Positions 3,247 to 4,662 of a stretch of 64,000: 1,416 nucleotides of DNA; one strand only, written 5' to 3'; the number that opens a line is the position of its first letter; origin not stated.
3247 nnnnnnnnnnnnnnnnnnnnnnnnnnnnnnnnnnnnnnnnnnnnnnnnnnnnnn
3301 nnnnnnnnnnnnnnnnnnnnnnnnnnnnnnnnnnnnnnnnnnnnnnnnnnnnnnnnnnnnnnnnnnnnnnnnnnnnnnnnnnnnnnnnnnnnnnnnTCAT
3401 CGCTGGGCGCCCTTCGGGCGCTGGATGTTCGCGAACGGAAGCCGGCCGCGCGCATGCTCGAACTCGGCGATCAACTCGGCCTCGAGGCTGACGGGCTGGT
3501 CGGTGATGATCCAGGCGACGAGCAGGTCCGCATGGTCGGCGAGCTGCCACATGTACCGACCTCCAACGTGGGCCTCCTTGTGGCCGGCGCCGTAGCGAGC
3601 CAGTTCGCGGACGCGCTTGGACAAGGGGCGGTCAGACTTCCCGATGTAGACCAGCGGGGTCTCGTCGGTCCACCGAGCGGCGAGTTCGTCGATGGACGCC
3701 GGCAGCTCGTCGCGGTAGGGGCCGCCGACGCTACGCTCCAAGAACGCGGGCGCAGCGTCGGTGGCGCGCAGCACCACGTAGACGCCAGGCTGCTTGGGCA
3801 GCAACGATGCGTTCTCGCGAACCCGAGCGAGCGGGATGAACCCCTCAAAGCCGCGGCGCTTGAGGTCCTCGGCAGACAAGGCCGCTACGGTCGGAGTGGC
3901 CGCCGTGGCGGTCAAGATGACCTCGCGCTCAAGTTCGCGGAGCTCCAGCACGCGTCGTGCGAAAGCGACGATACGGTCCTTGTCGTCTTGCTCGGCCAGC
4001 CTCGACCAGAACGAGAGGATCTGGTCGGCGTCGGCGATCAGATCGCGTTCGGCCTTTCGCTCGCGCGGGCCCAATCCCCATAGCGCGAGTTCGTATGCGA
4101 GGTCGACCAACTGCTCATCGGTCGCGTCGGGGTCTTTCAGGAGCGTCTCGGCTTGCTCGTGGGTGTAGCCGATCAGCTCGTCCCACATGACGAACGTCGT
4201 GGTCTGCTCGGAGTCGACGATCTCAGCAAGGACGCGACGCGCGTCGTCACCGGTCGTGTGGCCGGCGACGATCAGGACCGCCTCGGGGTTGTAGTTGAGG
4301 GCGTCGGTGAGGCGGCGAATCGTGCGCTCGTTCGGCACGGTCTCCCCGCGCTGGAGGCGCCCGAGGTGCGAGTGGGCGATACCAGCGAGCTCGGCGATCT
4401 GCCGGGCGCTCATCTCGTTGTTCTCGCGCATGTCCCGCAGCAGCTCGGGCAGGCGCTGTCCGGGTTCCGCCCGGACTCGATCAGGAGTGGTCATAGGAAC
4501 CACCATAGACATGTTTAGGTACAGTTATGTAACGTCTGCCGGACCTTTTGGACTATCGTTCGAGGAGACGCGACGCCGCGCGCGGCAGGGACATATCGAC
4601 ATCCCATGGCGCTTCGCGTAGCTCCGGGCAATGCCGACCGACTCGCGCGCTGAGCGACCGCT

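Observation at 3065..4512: Coupled XRE-HTH/GIY-YIG-like fusion and small toxin-like protein: candidate novel TA, abortive-infection or defence module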

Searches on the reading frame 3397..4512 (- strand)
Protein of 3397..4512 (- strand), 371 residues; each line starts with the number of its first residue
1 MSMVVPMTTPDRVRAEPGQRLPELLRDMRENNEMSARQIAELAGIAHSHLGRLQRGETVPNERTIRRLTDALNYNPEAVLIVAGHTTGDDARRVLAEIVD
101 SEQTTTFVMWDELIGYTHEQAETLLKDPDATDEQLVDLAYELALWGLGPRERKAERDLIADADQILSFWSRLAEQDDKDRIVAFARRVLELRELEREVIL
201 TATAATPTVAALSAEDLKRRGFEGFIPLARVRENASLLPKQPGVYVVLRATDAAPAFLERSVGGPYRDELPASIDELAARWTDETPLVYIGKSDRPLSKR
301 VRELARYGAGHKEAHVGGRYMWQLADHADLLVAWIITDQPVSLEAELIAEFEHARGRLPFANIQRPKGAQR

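Call 3: search_protein_families(library=pfam, proteins=[window:3397-4512:-], max_evalue=1)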
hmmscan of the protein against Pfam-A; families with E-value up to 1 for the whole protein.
window:3397-4512:- (371 aa): 6 families
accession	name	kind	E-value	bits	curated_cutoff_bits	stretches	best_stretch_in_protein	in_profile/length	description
PF13560.12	HTH_31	-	1.2e-09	38.8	27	1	23-75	4-57/64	Helix-turn-helix domain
PF01381.28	HTH_3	-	1.3e-07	32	23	1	25-77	1-53/55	Helix-turn-helix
PF12844.13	HTH_19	-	1.9e-05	24.9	30.2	1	23-80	2-59/64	Helix-turn-helix domain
PF13443.12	HTH_26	-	0.044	14.5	22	1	25-77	2-55/63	Cro/C1-type HTH DNA-binding domain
PF13744.12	HTH_37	-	0.061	13.6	27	1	22-72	20-68/80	Helix-turn-helix domain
PF13455.12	MUG113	-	0.15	13.1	22.3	0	290-355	3-51/73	Meiotically up-regulated gene 113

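Call 4: search_protein_families(library=ncbifam, proteins=[window:3397-4512:-], max_evalue=1)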
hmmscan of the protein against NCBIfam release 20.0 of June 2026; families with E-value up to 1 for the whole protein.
window:3397-4512:- (371 aa): 9 families
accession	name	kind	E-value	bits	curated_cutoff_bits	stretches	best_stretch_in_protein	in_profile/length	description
NF041951.1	phage_RstR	subfamily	1.7e-05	25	80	1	23-76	5-58/108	RstR family transcriptional repressor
NF006015.0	PRK08154.1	subfamily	9.5e-05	21.7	204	1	19-105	29-113/314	anaerobic benzoate catabolism transcriptional regulator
NF007257.0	PRK09706.1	subfamily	0.00013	21.7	101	1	22-81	7-66/135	transcriptional repressor DicA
TIGR00270.2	TIGR00270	equivalog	0.0017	18.2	110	1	23-73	78-128/159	multiprotein bridging factor aMBF1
NF007408.0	PRK09943.1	equivalog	0.0027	17.3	211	1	24-70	11-57/185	HTH-type transcriptional regulator PuuR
TIGR03830.1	CxxCG_CxxCG_HTH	subfamily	0.0057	16.4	61.8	1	14-79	59-123/127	type II TA system antitoxin MqsA family protein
NF041493.1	MobT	equivalog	0.022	13.6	600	1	25-81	1-58/383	MobT family relaxase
NF010465.0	PRK13890.1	equivalog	0.044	13.9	96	1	28-74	13-59/121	conjugal transfer protein TrbA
NF005084.0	PRK06519.1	equivalog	0.13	11.4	320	1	33-121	257-341/397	beta-ketoacyl-ACP synthase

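Call 6: search_protein_families(library=padloc, proteins=[window:3397-4512:-], max_evalue=1)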
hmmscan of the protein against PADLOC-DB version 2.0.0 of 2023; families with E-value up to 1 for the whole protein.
window:3397-4512:- (371 aa): 15 families
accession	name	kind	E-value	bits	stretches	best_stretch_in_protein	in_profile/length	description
PDLC03946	RmrA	-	3.6e-06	24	1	26-75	8-57/357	-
PDLC03947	RmrA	-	5.6e-06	23.4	1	20-74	11-65/383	-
PDLC02926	HTH_VI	-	7.8e-06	24.1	1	22-87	3-68/92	-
PDLC04142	capH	-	2.3e-05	23.4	1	18-79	4-60/103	capH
PDLC03954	RmrA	-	0.00024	18.2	1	22-77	12-67/380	-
PDLC03952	RmrA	-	0.00059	16.8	1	19-73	21-75/395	-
PDLC03671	Control_protein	-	0.0019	16.4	1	21-75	15-69/84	control protein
PDLC03951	RmrA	-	0.0044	14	1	22-76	10-64/400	-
PDLC03664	Control_protein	-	0.0064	14.9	1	24-77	17-70/74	control protein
PDLC03949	RmrA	-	0.011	12.7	1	26-76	8-58/363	-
PDLC03956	RmrA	-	0.014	12.5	1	22-101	10-90/399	-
PDLC03943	RmrA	-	0.018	12.1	1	25-77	7-59/370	-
PDLC03669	Control_protein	-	0.02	13.2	0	22-72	11-61/96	control protein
PDLC03948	RmrA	-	0.034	11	1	22-76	10-64/397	-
PDLC03666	Control_protein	-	0.043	12.3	1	26-79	12-65/77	control protein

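Call 7: search_protein_families(library=phrogs, proteins=[window:3397-4512:-], max_evalue=1)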
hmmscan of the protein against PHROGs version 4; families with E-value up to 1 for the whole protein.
window:3397-4512:- (371 aa): 21 families
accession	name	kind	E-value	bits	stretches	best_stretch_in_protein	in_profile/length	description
phrog_3949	-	transcription regulation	1.6e-09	39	1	30-101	23-94/161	transcriptional repressor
phrog_2439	-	transcription regulation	6.6e-07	29.5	1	22-77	9-64/367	transcriptional regulator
phrog_1373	-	transcription regulation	3.6e-06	28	1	18-96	61-139/166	transcriptional regulator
phrog_8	-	transcription regulation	1.3e-05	25.8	1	20-86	165-222/346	transcriptional regulator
phrog_5301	-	transcription regulation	3e-05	25.2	1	29-119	16-108/132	transcriptional repressor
phrog_7241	-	transcription regulation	6e-05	24.1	1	25-78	66-119/122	transcriptional regulator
phrog_3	-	transcription regulation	6e-05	24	1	14-118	82-189/430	transcriptional repressor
phrog_638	-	transcription regulation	0.00022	22.1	1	23-83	6-67/145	transcriptional regulator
phrog_5823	-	transcription regulation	0.00053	20.2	1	23-78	9-65/404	transcriptional regulator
phrog_4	-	transcription regulation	0.0015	18.5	1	18-78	134-190/400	transcriptional repressor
phrog_4441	-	DNA, RNA and nucleotide metabolism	0.0017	19.6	1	27-100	11-87/98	HTH DNA binding protein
phrog_2328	-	transcription regulation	0.0058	17.4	1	14-77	9-72/128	transcriptional repressor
phrog_3642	-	DNA, RNA and nucleotide metabolism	0.015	16.3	1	22-75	10-63/79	HTH DNA binding protein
phrog_18104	-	transcription regulation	0.023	15.6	1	37-72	17-52/57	transcriptional regulator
phrog_2104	-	unknown function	0.052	14.8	1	22-80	41-98/103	-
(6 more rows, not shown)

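Call 8: search_solved_structures(query=window:3397-4512:-, max_evalue=10)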
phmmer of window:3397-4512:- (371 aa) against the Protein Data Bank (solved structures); distinct sequences matched with E-value up to 10: 22.
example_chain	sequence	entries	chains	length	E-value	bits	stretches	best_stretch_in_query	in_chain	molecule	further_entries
6rnz_A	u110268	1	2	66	0.00062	22.1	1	20-75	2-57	HTH-type transcriptional regulator DdrOC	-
6jq1_A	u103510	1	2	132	0.00064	22.1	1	20-77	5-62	Transcriptional regulator, XRE family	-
7t5u_A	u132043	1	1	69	0.00085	21.7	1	18-74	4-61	Helix-turn-helix domain-containing protein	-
9sf2_A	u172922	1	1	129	0.0019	20.5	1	25-72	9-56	Transcriptional regulator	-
6rnx_A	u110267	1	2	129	0.0024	20.2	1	20-76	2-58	HTH-type transcriptional regulator DdrOC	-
6rmq_A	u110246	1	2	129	0.0027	20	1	20-76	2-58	HTH-type transcriptional regulator DdrOC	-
8tac_A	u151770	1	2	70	0.028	16.7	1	10-73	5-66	DBP48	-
9iaq_A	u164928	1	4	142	0.036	16.3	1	21-78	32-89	HTH cro/C1-type domain-containing protein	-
1y9q_A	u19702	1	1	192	0.052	15.8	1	22-73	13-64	transcriptional regulator, HTH_3 family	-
1y7y_A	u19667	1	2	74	0.14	14.3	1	23-78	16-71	C.AhdI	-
3f51_A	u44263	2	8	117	0.16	14.2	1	19-99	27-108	Clp gene regulator (ClgR)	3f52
3jxb_C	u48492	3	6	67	0.16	14.2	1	21-80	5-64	Repressor protein C2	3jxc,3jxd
2r1j_L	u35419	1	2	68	0.16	14.2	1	21-80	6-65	Repressor protein C2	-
1adr_A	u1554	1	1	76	0.18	14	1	21-80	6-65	P22 C2 REPRESSOR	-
5woq_A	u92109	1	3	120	0.42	12.8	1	21-87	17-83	Transcriptional regulator ClgR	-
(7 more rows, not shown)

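Call 10: find_homologous_proteins(query=window:3397-4512:-)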
Query window:3397-4512:- (371 aa): 4 proteins with E <= 0.001 among 8000 candidates.
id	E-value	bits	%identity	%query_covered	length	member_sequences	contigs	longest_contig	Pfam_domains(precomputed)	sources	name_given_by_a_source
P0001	5.2e-236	800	100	98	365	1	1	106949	PF12844.14,PF01381.29,PF13560.13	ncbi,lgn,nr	ncbi:MAG: helix-turn-helix transcriptional regulator [Solirubrobacteraceae bacterium]|nr:helix-turn-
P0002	5.5e-154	531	67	95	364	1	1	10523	PF01381.29,PF13560.13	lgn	-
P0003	6.1e-44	169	34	91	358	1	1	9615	PF12844.14,PF01381.29,PF13560.13,PF13443.13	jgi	jgi:transcriptional regulator with XRE-family HTH domain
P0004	4.5e-35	139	32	90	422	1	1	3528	PF12844.14,PF01381.29,PF13560.13,PF13443.13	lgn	-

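Call 13: find_encoding_contigs(protein=P0002, flank=6000)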
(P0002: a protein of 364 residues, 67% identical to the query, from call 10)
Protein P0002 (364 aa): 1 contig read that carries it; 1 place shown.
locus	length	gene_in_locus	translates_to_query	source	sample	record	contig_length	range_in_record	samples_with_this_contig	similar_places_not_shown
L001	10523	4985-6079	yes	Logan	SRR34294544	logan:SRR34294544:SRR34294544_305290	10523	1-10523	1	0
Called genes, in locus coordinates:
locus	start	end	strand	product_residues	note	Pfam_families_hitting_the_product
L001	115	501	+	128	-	-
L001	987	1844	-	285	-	-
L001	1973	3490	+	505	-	-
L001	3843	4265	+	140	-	-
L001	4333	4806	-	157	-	-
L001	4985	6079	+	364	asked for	PF01381:HTH_3, PF13560:HTH_31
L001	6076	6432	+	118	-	-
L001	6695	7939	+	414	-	PF03167:UDG (weak)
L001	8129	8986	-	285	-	-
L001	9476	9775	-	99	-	-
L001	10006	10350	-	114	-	-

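Call 14: find_encoding_contigs(protein=P0003, flank=6000)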
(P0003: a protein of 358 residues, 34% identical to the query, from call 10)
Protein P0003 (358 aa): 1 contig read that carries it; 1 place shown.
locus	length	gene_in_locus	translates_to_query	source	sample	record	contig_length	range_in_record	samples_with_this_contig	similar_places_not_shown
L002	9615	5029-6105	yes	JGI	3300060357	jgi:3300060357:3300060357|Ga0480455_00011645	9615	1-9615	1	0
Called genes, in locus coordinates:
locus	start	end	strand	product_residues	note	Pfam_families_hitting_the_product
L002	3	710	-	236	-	?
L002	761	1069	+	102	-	-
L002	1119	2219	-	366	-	PF02646:RmuC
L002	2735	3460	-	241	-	PF08843:AbiEii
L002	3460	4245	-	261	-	PF13338:AbiEi_4 (weak), PF09407:AbiEi_1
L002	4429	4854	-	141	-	-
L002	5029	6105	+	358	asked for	PF01381:HTH_3, PF12844:HTH_19, PF13443:HTH_26, PF13560:HTH_31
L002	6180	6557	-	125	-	-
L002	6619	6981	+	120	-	PF10708:DUF2510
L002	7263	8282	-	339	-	PF28530:DUF8426, PF04471:Mrr_cat, PF22722:NA-iREase1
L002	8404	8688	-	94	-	-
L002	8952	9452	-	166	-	-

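Call 15: find_encoding_contigs(protein=P0004, flank=6000)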
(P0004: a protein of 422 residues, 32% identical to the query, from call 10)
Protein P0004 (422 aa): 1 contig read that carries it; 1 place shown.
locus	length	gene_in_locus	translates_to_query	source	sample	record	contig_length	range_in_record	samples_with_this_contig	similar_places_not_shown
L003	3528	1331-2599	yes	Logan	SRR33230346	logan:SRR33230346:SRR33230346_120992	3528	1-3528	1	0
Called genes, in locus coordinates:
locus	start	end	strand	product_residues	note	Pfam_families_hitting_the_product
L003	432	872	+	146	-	-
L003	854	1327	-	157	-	-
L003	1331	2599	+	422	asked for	PF13560:HTH_31, PF13443:HTH_26 (weak), PF01381:HTH_3, PF12844:HTH_19 (faint)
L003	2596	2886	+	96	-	-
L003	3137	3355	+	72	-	-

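Call 75: search_dna_similar(query=window:3400-4512:-, collection=phages, mode=protein, max_evalue=0.001, max_rows=15)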
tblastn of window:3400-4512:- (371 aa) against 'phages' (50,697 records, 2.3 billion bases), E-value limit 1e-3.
Records with a match: 1; places in all: 1; records where one place covers at least 80% of the query: 0.
Best place of each record, by identity: <60% 1.
By first word of the organism name: Bacteriophage 1.
By host as written in the record: - 1.
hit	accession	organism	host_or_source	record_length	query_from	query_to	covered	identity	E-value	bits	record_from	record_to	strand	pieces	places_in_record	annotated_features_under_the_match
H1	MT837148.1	Bacteriophage sp.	human fecal samples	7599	215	369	42%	33.3%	2e-19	96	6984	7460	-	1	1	record has no annotation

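Call 76: search_dna_similar(query=window:3400-4512:-, collection=plasmids, mode=protein, max_evalue=0.001, max_rows=15)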
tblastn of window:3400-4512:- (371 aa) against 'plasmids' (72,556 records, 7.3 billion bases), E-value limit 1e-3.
Records with a match: 29; places in all: 29; records where one place covers at least 80% of the query: 0.
Best place of each record, by identity: <60% 29.
By first word of the organism name: Mycolicibacterium 5; Rhodococcus 4; Streptomyces 4; Mycobacterium 3; Cupriavidus 3; Prescottella 2; Microbacterium 2; Arthrobacter 2; Prevotella 1; Frondihabitans 1; and 2 more.
By predicted mobility (MOB-suite, as given by PLSDB): non-mobilizable 13; mobilizable 11; conjugative 5.
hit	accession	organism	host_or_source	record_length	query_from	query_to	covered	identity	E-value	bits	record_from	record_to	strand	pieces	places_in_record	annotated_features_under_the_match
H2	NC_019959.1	Mycobacterium sp. JS623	-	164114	215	370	42%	44.2%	1e-25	115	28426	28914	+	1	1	hypothetical protein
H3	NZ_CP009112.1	Rhodococcus opacus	soil sample, Enrichment culture with ...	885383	216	365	40%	44.0%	5e-28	123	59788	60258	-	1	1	GNAT family protein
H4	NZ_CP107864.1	Streptomyces europaeiscabiei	-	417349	217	365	40%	43.5%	6e-24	110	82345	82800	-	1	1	hypothetical protein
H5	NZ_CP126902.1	Mycolicibacterium vanbaalenii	cell culture,soil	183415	221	364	39%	44.4%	7e-27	119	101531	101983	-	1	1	hypothetical protein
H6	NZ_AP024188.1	Prescottella equi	Homo sapiens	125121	221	363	39%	44.1%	9e-23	107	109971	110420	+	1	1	hypothetical protein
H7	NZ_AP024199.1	Prescottella equi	Homo sapiens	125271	221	363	39%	44.1%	9e-23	107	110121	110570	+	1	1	hypothetical protein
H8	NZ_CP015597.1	Mycobacterium adipatum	-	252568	221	364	39%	43.1%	1e-26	118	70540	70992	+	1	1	hypothetical protein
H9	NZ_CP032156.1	Mycobacterium sp. ELW1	whole organism,Stream sediment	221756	222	364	39%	43.4%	1e-24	112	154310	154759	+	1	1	hypothetical protein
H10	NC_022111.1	Prevotella sp. oral taxon 299 str. F0039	Homo sapiens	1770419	217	364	40%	41.9%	8e-27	119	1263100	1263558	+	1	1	none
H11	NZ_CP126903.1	Mycolicibacterium vanbaalenii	cell culture,soil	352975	215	364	40%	40.9%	1e-23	110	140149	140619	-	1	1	hypothetical protein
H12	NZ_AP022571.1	Mycolicibacterium poriferae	-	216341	215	364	40%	40.9%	4e-23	108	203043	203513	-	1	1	hypothetical protein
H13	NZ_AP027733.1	Frondihabitans sucicola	cell culture,Sap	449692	215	363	40%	41.0%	5e-21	102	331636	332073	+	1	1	hypothetical protein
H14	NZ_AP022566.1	Mycolicibacterium alvei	-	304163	217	363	40%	41.1%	3e-22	105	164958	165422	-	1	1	hypothetical protein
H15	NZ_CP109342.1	Streptomyces anulatus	-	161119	217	367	41%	40.0%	1e-20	101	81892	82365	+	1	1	hypothetical protein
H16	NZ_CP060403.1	Microbacterium sp. YJN-G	cell culture,soil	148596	216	365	40%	39.9%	9e-19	96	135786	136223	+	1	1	hypothetical protein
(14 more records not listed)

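Call 77: get_annotated_region(hit=H2, flank=3500)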
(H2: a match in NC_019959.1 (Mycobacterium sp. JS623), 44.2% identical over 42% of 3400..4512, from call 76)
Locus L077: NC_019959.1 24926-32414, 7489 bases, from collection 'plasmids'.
description: Mycobacterium sp. JS623 plasmid pMYCSM03, complete sequence
organism: Mycobacterium sp. JS623 (NCBI taxid 212767)
taxonomy: Bacteria; Actinomycetota; Actinomycetes; Mycobacteriales; Mycobacteriaceae; Mycobacterium; Mycobacterium sp. JS623
host: -; source: -; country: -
typing (MOB-suite, as given by PLSDB): non-mobilizable; replicon rep_cluster_245
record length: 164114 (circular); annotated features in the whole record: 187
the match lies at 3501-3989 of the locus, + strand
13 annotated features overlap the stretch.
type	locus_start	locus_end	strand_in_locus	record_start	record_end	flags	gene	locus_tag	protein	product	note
CDS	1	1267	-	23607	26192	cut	-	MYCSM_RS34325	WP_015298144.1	DEAD/DEAH box helicase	-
CDS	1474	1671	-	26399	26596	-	-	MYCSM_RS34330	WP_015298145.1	hypothetical protein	-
CDS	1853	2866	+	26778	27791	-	-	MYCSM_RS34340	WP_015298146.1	hypothetical protein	-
CDS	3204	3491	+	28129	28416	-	acpM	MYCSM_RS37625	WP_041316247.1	meromycolate extension acyl carrier protein AcpM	GO:0071768 - mycolic acid biosynthetic process [Evidence IEA]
CDS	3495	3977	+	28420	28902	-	-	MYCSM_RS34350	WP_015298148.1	hypothetical protein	-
CDS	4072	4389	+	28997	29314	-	-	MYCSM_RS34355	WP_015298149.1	hypothetical protein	-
CDS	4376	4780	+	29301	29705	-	-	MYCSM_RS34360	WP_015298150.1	hypothetical protein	-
CDS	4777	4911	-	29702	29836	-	-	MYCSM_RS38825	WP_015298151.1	hypothetical protein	-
CDS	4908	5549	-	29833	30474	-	-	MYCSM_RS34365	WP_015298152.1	hypothetical protein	-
CDS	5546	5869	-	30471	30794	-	-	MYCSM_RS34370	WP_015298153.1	type II toxin-antitoxin system PemK/MazF family toxin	-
CDS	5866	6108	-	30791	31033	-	-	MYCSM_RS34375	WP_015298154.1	hypothetical protein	-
CDS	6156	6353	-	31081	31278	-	-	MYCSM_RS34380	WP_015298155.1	hypothetical protein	-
CDS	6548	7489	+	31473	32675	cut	-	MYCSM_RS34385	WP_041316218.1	hypothetical protein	-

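Call 78: get_annotated_region(hit=H4, flank=3500)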
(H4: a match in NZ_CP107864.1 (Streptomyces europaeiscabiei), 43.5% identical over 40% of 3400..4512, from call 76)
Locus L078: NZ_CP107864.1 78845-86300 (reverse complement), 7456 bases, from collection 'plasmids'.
description: Streptomyces europaeiscabiei strain NBC_00497 plasmid unnamed1, complete sequence
organism: Streptomyces europaeiscabiei (NCBI taxid 146819)
taxonomy: Bacteria; Actinomycetota; Actinomycetes; Kitasatosporales; Streptomycetaceae; Streptomyces; Streptomyces europaeiscabiei
host: -; source: -; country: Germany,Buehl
typing (MOB-suite, as given by PLSDB): mobilizable; replicon rep_cluster_43; relaxase MOBP
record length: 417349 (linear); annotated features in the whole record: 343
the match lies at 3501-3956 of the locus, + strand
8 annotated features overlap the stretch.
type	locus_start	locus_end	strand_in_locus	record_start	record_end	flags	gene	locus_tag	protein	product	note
CDS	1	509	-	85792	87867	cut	-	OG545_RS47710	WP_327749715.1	hypothetical protein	-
CDS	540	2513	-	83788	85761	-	-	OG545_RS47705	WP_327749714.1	hypothetical protein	-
CDS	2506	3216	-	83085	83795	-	-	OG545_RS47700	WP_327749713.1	hypothetical protein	-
CDS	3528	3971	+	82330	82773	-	-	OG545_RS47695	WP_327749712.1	hypothetical protein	-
CDS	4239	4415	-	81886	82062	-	-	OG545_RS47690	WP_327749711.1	hypothetical protein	-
CDS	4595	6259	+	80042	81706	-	-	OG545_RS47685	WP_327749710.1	hypothetical protein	-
CDS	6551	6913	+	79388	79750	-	-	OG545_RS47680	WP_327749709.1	hypothetical protein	-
CDS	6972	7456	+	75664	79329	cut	-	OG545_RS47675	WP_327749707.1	hypothetical protein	-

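Call 79: get_annotated_region(hit=H6, flank=3500)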
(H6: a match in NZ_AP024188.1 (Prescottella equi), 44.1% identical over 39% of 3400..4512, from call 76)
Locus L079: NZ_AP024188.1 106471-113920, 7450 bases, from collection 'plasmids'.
description: Prescottella equi strain JCM94-27 plasmid pVAPN94-27
organism: Prescottella equi (NCBI taxid 43767)
taxonomy: Bacteria; Actinomycetota; Actinomycetes; Mycobacteriales; Nocardiaceae; Prescottella; Prescottella equi
host: -; source: Homo sapiens; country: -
typing (MOB-suite, as given by PLSDB): mobilizable; replicon rep_cluster_1307; relaxase MOBF
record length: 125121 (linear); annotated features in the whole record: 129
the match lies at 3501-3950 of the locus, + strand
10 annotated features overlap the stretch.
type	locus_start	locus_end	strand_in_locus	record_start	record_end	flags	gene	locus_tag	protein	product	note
CDS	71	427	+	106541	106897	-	-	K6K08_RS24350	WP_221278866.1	hypothetical protein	-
CDS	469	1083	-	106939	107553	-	-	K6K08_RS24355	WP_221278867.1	TetR/AcrR family transcriptional regulator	GO:0006355 - regulation of DNA-templated transcription [Evidence IEA]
CDS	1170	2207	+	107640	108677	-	-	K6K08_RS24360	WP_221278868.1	beta-ketoacyl-ACP synthase III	GO:0006633 - fatty acid biosynthetic process [Evidence IEA]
CDS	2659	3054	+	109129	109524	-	-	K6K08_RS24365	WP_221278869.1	N-formylglutamate amidohydrolase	-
CDS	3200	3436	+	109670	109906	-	-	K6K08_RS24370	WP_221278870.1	hypothetical protein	-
CDS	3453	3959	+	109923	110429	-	-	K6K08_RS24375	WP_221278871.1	hypothetical protein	-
CDS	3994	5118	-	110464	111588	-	-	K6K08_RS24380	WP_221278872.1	hypothetical protein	-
CDS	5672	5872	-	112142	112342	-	-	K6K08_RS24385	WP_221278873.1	hypothetical protein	-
CDS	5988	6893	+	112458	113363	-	-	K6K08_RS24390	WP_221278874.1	hypothetical protein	-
CDS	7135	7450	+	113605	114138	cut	-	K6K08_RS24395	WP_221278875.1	hypothetical protein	-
